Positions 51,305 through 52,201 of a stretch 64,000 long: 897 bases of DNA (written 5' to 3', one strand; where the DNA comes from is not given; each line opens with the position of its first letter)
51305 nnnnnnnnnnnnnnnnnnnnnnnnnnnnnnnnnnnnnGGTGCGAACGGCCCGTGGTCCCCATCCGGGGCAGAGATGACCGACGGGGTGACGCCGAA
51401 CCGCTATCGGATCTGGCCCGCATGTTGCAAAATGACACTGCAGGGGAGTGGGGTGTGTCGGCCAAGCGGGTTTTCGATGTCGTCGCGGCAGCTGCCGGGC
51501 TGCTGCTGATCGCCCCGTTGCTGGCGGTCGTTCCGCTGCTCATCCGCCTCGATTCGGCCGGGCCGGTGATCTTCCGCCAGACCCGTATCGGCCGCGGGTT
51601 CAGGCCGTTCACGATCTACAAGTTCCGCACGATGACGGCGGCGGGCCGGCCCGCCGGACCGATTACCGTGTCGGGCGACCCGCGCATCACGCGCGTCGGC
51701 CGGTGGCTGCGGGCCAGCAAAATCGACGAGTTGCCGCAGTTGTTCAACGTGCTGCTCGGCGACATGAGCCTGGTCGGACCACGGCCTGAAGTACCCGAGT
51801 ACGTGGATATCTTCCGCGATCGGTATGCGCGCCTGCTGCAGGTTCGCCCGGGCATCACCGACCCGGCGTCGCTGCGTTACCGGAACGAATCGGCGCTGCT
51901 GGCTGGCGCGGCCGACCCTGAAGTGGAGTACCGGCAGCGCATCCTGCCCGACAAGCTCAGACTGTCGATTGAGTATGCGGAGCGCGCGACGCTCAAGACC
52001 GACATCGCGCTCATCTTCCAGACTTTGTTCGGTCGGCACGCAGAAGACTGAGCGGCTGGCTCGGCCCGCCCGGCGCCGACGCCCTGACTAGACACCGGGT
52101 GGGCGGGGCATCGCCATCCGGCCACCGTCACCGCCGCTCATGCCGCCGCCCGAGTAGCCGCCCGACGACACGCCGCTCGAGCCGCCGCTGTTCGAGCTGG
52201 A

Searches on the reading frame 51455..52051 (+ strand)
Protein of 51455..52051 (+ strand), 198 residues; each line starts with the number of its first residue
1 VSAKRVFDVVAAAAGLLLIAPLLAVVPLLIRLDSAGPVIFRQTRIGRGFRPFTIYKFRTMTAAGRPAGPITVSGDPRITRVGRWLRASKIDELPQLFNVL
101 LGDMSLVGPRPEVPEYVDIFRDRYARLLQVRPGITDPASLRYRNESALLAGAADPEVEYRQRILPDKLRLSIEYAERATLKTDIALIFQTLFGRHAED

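Call 18: search_protein_families(library=pfam, proteins=[window:51455-52051:+], max_evalue=0.001)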
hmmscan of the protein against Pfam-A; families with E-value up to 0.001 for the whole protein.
window:51455-52051:+ (198 aa): 1 family
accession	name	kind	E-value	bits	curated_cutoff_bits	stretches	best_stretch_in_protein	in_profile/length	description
PF02397.22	Bac_transf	-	4.1e-56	189.8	27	1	4-192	1-175/179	Bacterial sugar transferase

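Call 42: search_protein_families(library=ncbifam, proteins=[window:51455-52051:+], max_evalue=0.00001)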
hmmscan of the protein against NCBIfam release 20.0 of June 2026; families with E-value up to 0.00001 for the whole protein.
window:51455-52051:+ (198 aa): 10 families
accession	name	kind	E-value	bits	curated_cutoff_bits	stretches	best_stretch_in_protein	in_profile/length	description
TIGR03025.1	EPS_sugtrans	subfamily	1.1e-63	216.1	295.55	1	3-192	257-436/445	exopolysaccharide biosynthesis polyprenyl glycosylphosphotransferase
TIGR03023.1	WcaJ_sugtrans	equivalog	1.1e-55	189.7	410.75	1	3-192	262-444/453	undecaprenyl-phosphate glucose phosphotransferase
TIGR03013.1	EpsB_2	subfamily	7.5e-46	157.1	393.35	1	3-145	254-400/443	TIGR03013 family XrtA/PEP-CTERM system glycosyltransferase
TIGR03022.1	WbaP_sugtrans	subfamily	3.3e-43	148.6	403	2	74-136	345-407/456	undecaprenyl-phosphate galactose phosphotransferase WbaP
NF052601.1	undeca_RfbP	equivalog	2.2e-39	135.2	330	2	73-191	130-232/244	undecaprenyl-phosphate galactose phosphotransferase family protein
NF041877.1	EPS_EpsZ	equivalog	8.9e-39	133.4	800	1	1-190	263-448/459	exopolysaccharide biosynthesis polyisoprenyl-phosphate hexose-1-phosphate transferase EpsZ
NF007518.0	PRK10124.1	equivalog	1.5e-33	116.2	684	1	4-192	274-455/464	undecaprenyl-phosphate glucose phosphotransferase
NF050817.1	PolSacchBiosHfsE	equivalog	2e-33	115.9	750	1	3-191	271-456/467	polysaccharide biosynthesis protein HfsE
NF011751.0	PRK15204.1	equivalog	1e-24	87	907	1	73-190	364-465/476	undecaprenyl-phosphate galactose phosphotransferase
NF045514.1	glycotran_HepC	equivalog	1.3e-24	86.7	140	1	3-111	116-211/220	heterocyst development glycosyltransferase HepC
